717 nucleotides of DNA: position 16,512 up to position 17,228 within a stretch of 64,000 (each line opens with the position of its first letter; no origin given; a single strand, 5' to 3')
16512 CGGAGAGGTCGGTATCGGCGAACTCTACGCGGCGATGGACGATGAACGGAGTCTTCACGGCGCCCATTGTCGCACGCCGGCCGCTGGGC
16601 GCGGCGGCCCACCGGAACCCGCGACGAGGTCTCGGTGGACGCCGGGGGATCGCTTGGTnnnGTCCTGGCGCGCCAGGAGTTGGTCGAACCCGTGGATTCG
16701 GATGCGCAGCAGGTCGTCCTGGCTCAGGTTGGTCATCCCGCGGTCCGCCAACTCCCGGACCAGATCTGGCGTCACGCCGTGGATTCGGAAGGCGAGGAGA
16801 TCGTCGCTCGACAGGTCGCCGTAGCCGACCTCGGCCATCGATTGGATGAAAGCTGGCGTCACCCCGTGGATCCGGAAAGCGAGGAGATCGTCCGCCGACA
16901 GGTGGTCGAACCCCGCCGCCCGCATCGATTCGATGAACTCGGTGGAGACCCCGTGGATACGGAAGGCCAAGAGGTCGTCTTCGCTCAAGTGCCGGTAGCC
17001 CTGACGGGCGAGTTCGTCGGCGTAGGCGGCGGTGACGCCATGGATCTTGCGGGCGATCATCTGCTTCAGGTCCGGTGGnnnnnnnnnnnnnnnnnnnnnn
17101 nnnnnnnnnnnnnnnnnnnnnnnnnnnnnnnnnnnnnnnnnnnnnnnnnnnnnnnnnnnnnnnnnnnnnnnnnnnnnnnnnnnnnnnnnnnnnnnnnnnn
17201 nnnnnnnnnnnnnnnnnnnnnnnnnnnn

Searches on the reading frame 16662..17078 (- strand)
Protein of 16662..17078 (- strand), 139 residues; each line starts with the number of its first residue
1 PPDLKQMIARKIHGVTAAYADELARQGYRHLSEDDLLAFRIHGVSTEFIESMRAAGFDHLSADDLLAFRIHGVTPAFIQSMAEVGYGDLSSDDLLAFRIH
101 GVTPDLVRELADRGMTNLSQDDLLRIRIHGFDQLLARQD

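Call 63: predict_structure(alignment_id=A3)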
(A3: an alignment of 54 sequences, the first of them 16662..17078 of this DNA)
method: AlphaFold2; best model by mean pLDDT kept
length: 139 residues; sequences in the alignment: 54
mean_pLDDT: 94.5   pTM: 0.85
mean pLDDT of the five models: 94.5, 94.5, 94.2, 93.9, 93.5
residues with pLDDT >= 90: 126; 70-90: 8; 50-70: 5; < 50: 0
segments of 3 or more residues with pLDDT < 50: none
pLDDT, mean of each block of 10 residues (from residue 1): 88 96 97 97 98 97 98 98 98 98 97 96 94 68
secondary structure, 60 per line:
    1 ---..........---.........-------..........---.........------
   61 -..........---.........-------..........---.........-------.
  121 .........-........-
elements in order: H4-13 H17-25 H33-42 H46-54 H62-71 H75-83 H91-100 H104-112 H120-129 H131-138
